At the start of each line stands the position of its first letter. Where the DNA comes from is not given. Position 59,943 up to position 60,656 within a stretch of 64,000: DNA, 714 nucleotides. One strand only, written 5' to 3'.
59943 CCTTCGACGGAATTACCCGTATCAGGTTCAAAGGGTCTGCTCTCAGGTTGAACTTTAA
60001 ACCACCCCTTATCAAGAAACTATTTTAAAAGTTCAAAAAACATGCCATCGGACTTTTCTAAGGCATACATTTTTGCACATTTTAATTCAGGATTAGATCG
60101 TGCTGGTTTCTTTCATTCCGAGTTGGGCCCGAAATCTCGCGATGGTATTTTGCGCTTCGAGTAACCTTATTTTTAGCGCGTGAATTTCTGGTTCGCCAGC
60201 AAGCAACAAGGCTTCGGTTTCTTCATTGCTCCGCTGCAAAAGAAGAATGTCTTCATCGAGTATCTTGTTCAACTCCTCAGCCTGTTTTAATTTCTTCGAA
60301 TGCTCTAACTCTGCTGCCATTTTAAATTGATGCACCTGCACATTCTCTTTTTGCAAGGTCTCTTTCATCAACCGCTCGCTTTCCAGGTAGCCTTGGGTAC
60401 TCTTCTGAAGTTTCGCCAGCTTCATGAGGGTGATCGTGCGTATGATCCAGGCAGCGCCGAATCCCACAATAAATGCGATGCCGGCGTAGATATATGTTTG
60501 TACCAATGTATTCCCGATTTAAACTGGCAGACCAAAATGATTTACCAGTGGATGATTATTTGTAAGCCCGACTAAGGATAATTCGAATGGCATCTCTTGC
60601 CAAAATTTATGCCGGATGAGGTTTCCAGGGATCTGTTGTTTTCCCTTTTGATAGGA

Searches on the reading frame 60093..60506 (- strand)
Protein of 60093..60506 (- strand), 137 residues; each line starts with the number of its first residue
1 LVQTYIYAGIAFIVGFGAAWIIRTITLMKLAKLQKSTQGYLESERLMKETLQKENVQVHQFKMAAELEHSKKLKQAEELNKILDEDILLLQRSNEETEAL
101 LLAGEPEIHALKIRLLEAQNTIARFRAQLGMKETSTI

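Call 7: search_protein_families(library=pfam, proteins=[window:60093-60506:-], max_evalue=0.01)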
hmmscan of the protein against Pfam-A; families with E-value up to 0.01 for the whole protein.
window:60093-60506:- (137 aa): 1 family
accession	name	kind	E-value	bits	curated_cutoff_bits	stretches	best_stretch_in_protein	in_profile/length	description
PF14492.12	EFG_III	-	0.001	19.5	27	1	74-109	20-55/75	Elongation Factor G, domain III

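Call 15: find_homologous_proteins(query=window:60093-60506:-)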
Query window:60093-60506:- (137 aa): 599 proteins with E <= 0.001 among 644 candidates; the best 120 are listed.
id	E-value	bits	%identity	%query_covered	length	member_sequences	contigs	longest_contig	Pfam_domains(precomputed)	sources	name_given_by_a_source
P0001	3.5e-77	274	99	100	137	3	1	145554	-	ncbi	ncbi:MAG: hypothetical protein V4725_10195 [Bacteroidota bacterium]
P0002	1.5e-72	259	90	100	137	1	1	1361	-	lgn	-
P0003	4.6e-71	254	91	100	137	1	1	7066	-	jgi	jgi:hypothetical protein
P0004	1.1e-68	247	88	100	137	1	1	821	-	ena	-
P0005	4.7e-68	245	85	100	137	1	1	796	-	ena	-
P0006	2.7e-67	242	85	100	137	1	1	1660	-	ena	-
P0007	2.9e-67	242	85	100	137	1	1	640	-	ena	-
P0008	3.7e-67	242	85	100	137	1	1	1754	-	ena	-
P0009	4.8e-67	242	85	100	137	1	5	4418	-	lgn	-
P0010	4.9e-67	242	85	100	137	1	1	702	-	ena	-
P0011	5.1e-67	241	85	100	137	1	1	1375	-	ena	-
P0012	7.4e-67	241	85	100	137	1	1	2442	-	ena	-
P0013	1.0e-66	241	85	100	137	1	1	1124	-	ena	-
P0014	1.0e-66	240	85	100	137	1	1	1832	-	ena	-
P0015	2.0e-61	223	81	99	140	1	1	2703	-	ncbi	-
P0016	6.4e-61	222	78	100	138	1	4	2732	-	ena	-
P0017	1.0e-59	218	78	97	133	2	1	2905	-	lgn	-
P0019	2.3e-56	207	76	96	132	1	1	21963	-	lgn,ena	-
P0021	5.4e-56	206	77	97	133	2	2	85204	-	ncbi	ncbi:MAG: hypothetical protein ABJB11_07285 [Ferruginibacter sp.]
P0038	2.8e-51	191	73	93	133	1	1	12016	-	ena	-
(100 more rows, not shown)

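Call 16: find_encoding_contigs(protein=P0003, flank=6000, max_places=3)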
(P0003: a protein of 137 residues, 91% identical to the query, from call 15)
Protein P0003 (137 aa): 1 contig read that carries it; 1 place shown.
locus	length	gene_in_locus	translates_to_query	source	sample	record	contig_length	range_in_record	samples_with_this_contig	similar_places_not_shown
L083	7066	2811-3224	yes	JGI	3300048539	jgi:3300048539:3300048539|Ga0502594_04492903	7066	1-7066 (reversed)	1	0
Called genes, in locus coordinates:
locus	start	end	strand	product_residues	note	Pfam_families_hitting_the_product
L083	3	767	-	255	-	?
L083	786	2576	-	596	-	PF00246:Peptidase_M14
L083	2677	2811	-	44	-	-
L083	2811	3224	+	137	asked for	-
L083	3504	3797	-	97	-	-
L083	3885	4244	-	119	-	PF20409:SnoaL_5, PF12680:SnoaL_2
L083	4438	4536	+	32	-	-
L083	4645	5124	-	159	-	PF00072:Response_reg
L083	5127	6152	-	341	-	PF06580:His_kinase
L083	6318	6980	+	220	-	-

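Call 17: find_encoding_contigs(protein=P0021, flank=6000, max_places=3)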
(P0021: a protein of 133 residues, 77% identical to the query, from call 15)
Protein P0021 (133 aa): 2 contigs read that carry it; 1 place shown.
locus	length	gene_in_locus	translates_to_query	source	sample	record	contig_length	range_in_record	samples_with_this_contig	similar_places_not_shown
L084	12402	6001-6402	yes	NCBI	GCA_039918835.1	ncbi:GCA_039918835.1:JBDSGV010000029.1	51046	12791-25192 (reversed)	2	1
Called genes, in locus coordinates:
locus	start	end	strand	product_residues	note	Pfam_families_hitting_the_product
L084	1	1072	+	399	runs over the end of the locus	PF13641:Glyco_tranf_2_3 (weak), PF00535:Glycos_transf_2, PF26629:GT2_TM_C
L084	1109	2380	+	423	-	PF13231:PMT_2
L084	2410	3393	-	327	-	PF00535:Glycos_transf_2, PF10111:Glyco_tranf_2_2, PF13641:Glyco_tranf_2_3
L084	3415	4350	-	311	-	-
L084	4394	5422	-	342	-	PF00535:Glycos_transf_2, PF10111:Glyco_tranf_2_2 (faint), PF13641:Glyco_tranf_2_3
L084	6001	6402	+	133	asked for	-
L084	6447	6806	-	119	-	PF20409:SnoaL_5, PF12680:SnoaL_2 (weak)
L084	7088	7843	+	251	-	-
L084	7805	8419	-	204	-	PF06736:TMEM175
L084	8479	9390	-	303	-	-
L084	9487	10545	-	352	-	PF01794:Ferric_reduct, PF00355:Rieske, PF13806:Rieske_2, PF22543:Rieske_4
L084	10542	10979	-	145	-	-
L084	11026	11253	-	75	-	-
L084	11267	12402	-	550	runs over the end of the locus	PF00082:Peptidase_S8, PF02922:CBM_48 (weak), PF16561:AMPK1_CBM (weak)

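Call 18: find_encoding_contigs(protein=P0019, flank=6000, max_places=3)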
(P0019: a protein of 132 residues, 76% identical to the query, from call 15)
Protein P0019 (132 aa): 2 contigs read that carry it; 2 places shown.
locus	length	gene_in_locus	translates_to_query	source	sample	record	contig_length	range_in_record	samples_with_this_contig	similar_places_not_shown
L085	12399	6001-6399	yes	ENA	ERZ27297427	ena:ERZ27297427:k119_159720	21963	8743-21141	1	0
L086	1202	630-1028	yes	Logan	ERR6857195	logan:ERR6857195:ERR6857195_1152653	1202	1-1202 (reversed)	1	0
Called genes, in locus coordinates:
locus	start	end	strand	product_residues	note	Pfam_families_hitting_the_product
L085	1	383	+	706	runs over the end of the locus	PF00115:COX1, PF02433:FixO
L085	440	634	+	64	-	-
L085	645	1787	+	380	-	PF14715:FixP_N, PF00034:Cytochrom_C, PF13442:Cytochrome_CBB3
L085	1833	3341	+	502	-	PF12801:Fer4_5, PF13187:Fer4_9 (faint), PF13746:Fer4_18, PF11614:FixG_C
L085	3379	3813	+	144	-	PF05751:FixH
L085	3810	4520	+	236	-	PF13386:DsbD_2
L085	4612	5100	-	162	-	PF04264:YceI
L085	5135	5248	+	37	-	-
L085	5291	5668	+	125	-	PF01638:HxlR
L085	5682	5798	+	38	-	-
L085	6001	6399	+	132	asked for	-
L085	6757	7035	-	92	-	-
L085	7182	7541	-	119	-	PF20409:SnoaL_5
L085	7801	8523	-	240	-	PF00072:Response_reg, PF04397:LytTR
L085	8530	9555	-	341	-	PF06580:His_kinase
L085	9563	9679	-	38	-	-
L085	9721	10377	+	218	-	PF00775:Dioxygenase_C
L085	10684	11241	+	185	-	PF12464:Mac, PF00132:Hexapep, PF14602:Hexapep_2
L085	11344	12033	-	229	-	PF20606:DUF6799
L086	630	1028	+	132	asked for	-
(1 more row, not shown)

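Call 24: find_related_loci(query=A1, collection=metagenome_contigs, flank=5000)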
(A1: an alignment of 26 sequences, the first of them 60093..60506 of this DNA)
Query A1 (137 aa) in metagenome_contigs; peptide patterns used: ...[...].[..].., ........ (x = any residue, [..] = any of these).
600 stretches matched a pattern (row limit reached: there are more); 43 encode a relative of the query (tblastn E <= 1e-3); 43 distinct loci.
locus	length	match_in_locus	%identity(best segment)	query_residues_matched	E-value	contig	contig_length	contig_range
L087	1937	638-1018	74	1-127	8e-61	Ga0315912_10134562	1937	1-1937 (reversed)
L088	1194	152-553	69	1-134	6e-62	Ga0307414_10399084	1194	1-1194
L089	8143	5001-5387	65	1-129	2e-54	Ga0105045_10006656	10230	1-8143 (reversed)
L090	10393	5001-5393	66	5-135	1e-54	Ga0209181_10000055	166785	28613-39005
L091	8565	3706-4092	65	1-129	2e-54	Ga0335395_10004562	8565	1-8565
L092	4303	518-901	66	1-128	1e-51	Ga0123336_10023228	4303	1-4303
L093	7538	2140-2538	58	1-133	9e-50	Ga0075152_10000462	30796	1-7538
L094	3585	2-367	64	11-132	3e-49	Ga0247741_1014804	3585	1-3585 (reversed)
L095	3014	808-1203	64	1-132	4e-48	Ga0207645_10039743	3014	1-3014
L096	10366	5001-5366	63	6-127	6e-46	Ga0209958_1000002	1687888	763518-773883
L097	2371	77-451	59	6-130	7e-46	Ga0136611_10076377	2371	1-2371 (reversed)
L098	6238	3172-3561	58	1-130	1e-45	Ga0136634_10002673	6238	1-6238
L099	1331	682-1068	55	1-129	2e-46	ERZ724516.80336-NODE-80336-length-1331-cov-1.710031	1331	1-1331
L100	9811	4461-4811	64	11-127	7e-43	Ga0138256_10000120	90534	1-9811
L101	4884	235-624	57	3-132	1e-42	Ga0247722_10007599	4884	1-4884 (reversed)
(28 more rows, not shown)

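Call 35: find_encoding_contigs(protein=P0015, flank=5000, max_places=3)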
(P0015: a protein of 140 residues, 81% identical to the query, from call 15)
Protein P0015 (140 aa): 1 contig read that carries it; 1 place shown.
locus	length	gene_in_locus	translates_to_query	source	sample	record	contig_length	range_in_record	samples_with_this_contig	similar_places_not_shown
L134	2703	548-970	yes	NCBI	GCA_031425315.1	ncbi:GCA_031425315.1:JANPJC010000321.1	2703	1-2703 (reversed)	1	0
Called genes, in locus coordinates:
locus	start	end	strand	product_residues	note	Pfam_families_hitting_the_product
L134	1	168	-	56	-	?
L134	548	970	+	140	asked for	-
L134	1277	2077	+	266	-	PF00872:Transposase_mut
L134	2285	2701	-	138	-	?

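Call 36: find_encoding_contigs(protein=P0016, flank=5000, max_places=4)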
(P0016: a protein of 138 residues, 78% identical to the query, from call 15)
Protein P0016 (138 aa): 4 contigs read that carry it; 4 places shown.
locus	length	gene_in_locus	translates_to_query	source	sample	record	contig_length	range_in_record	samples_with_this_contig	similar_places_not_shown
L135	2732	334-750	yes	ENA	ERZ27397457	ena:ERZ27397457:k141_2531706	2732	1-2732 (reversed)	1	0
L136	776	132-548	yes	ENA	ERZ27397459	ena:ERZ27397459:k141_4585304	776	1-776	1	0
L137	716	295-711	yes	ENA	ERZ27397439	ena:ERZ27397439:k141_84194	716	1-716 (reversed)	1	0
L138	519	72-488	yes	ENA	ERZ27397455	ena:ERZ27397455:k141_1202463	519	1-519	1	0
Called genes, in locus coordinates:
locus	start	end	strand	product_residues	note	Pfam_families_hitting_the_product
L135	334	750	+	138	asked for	-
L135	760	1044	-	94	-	-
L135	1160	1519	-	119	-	PF20409:SnoaL_5, PF12680:SnoaL_2 (weak)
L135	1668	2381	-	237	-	PF00072:Response_reg, PF04397:LytTR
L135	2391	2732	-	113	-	?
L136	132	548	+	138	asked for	-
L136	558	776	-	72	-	?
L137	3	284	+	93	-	?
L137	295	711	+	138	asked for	-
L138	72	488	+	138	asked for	-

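Call 37: find_encoding_contigs(protein=P0017, flank=5000, max_places=3)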
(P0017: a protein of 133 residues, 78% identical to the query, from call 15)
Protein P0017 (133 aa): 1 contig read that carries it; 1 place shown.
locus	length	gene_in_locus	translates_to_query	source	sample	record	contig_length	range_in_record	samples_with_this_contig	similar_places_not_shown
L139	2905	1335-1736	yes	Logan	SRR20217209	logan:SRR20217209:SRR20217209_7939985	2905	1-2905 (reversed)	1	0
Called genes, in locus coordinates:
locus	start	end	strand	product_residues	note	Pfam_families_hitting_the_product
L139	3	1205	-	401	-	?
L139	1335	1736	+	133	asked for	-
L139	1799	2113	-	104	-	-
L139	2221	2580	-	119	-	PF20409:SnoaL_5, PF12680:SnoaL_2 (weak)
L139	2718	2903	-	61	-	?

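Call 47: search_protein_families(library=ncbifam, proteins=[window:60093-60506:-], max_evalue=0.01)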
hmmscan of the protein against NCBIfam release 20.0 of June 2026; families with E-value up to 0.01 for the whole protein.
window:60093-60506:- (137 aa): 1 family
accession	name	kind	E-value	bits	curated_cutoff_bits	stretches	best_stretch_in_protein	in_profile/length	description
NF009379.0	PRK12740.1-3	equivalog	0.0051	15.4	513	1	29-112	353-438/674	elongation factor G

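Call 78: find_encoding_contigs(protein=P0038, flank=5000, max_places=2)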
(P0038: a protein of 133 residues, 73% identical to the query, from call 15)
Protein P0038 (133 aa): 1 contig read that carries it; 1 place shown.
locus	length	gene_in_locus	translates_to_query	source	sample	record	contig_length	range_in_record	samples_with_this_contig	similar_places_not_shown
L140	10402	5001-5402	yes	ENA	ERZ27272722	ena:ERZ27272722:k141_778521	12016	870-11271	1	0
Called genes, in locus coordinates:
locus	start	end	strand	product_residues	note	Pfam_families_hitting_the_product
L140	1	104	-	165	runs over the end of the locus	PF13404:HTH_AsnC-type, PF13412:HTH_24, PF01037:AsnC_trans_reg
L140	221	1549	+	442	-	PF05221:AdoHcyase, PF00670:AdoHcyase_NAD, PF02826:2-Hacid_dh_C (weak), PF07991:KARI_N (weak)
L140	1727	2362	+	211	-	PF06439:3keto-disac_hyd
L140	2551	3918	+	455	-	PF01408:GFO_IDH_MocA, PF22725:GFO_IDH_MocA_C3 (faint)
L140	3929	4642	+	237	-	PF06439:3keto-disac_hyd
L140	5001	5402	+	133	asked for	-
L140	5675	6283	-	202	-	PF07883:Cupin_2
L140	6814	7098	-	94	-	-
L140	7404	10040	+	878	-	PF17162:DUF5118, PF17148:DUF5117, PF16313:DUF4953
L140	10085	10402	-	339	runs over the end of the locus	PF00296:Bac_luciferase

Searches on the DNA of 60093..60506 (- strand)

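Call 19: search_rna_families(sources=[L083, L084, L085, L086], threshold=evalue, max_evalue=0.1, show_alignments=4)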
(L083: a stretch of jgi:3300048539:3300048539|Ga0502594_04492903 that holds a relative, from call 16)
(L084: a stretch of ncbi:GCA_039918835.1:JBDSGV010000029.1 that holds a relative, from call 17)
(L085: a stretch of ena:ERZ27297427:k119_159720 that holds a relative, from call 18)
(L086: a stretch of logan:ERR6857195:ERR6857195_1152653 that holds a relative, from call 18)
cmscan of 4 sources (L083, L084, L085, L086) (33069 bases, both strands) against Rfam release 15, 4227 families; matches with E-value up to 0.1: 3.
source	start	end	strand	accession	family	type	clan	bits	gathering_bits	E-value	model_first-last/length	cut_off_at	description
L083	3298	3395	+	RF00059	TPP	Cis-reg; riboswitch;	-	64.2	54.3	1.4e-10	1-105/105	no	TPP riboswitch aptamer (THI element)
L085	6453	6550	+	RF00059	TPP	Cis-reg; riboswitch;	-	61.1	54.3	8.1e-10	1-105/105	no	TPP riboswitch aptamer (THI element)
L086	1082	1179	+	RF00059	TPP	Cis-reg; riboswitch;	-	61.1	54.3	8.1e-10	1-105/105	no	TPP riboswitch aptamer (THI element)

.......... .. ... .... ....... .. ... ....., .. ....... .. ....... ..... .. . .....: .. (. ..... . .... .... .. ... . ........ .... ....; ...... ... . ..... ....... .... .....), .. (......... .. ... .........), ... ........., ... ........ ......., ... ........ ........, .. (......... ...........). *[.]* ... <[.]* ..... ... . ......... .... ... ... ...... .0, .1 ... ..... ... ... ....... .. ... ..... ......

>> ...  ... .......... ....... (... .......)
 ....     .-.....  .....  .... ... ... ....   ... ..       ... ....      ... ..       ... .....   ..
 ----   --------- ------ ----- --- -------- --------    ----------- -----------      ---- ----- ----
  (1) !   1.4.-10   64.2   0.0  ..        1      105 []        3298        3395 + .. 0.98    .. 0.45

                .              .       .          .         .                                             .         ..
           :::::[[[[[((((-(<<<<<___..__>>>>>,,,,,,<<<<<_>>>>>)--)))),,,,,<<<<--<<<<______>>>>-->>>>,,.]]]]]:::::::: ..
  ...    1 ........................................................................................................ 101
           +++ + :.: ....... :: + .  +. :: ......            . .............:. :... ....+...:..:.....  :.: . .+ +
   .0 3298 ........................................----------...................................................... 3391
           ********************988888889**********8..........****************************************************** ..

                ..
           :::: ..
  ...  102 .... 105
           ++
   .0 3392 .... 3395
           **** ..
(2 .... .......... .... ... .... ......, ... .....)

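Call 62: search_rna_families(sources=[L134, L135, L139, L130, L131, L132], threshold=evalue, max_evalue=10, show_alignments=6)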
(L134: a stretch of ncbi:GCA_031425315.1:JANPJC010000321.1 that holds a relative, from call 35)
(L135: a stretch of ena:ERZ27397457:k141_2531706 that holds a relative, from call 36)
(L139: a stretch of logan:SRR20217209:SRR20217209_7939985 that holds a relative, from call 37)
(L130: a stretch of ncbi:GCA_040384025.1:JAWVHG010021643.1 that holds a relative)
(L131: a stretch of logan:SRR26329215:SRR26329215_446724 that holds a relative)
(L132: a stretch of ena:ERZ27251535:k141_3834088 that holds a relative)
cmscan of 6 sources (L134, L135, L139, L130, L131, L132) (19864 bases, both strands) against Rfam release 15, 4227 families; matches with E-value up to 10: 9.
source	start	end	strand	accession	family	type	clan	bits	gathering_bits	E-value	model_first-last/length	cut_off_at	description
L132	1187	1283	-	RF00059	TPP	Cis-reg; riboswitch;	-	67.7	54.3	1.2e-11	1-105/105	no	TPP riboswitch aptamer (THI element)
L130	5314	5411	-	RF00059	TPP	Cis-reg; riboswitch;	-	63.4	54.3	1.3e-10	1-105/105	no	TPP riboswitch aptamer (THI element)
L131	1759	1856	-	RF00059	TPP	Cis-reg; riboswitch;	-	63.2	54.3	1.5e-10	1-105/105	no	TPP riboswitch aptamer (THI element)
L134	1046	1107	+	RF02056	STnc390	Gene; sRNA;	-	22.7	50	0.58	1-60/60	no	Salmonella sRNA STnc390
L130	136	186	+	RF00862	mir-491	Gene; miRNA;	-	22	62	3.1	16-70/84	no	mir-491 microRNA precursor family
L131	1301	1349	+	RF00110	RybB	Gene; sRNA;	-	20.6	40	3.2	1-79/79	no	RybB RNA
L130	5019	5079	-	RF01618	ceN114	Gene; snRNA; snoRNA; CD-box;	-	20.2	44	8.6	1-63/63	no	Nematode snoRNA ceN114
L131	324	393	+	RF01767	SAM-III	Cis-reg; riboswitch;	-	19.5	45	3.5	1-82/82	no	SAM-III riboswitch aptamer (SMK box)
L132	1391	1407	-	RF03050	RAGATH-25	Gene; sRNA;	-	16.3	49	8.3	33-49/50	no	RAGATH-25 RNA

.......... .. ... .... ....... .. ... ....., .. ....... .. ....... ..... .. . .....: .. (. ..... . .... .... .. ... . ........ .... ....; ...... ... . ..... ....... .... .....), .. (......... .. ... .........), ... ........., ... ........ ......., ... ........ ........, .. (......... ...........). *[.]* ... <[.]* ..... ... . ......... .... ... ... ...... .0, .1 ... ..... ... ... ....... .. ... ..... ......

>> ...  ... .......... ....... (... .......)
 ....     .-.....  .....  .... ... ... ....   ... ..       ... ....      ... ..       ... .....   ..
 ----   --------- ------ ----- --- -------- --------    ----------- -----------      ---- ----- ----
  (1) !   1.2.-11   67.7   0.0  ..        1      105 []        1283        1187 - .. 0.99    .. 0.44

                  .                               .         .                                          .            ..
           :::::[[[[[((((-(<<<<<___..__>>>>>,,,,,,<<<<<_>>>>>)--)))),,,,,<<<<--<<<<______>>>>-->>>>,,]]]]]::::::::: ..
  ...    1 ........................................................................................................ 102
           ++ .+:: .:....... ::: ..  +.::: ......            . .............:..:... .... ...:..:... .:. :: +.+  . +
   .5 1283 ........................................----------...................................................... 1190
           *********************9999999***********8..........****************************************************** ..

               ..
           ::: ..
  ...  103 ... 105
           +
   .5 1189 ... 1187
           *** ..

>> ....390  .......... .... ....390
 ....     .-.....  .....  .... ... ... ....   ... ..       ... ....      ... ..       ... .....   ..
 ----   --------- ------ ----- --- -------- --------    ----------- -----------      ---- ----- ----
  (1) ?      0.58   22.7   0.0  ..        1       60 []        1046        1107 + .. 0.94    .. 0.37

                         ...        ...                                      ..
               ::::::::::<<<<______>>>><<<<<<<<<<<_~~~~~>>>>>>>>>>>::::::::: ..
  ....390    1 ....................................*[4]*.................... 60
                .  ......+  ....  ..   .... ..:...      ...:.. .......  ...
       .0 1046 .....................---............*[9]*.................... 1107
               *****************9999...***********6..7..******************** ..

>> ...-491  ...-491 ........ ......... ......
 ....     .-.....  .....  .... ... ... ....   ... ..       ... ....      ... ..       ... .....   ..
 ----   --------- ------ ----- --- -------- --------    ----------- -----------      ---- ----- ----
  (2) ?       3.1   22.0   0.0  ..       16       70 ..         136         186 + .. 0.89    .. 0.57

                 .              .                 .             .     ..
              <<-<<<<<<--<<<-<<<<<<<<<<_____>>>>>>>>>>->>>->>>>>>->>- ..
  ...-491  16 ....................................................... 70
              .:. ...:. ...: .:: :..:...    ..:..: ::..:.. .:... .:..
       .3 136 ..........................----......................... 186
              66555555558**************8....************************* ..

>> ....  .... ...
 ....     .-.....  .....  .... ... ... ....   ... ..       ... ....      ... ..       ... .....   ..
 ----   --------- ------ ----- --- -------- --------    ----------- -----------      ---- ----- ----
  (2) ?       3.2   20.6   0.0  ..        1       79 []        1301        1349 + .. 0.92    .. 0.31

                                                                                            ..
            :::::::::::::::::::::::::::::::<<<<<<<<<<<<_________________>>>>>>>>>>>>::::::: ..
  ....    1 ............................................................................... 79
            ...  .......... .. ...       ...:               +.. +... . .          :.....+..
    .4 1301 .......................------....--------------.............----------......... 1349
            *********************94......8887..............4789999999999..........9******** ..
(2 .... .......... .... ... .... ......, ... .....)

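Call 79: search_rna_families(source=L140, threshold=evalue, max_evalue=1)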
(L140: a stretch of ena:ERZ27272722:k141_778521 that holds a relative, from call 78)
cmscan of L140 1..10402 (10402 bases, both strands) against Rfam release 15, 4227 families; matches with E-value up to 1: 3.
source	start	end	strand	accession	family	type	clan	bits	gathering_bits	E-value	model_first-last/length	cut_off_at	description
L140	1534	1626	+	RF00506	Thr_leader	Cis-reg; leader;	-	23.1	55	0.94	1-118/118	no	Threonine operon leader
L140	991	1037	-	RF00032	Histone3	Cis-reg;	-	19.7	34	0.18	1-46/46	no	Histone 3' UTR stem-loop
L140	9991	10098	+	RF01295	SCARNA7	Gene; snRNA; snoRNA; scaRNA;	-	18.9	65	0.32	1-330/330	no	Small Cajal body-specific RNA 7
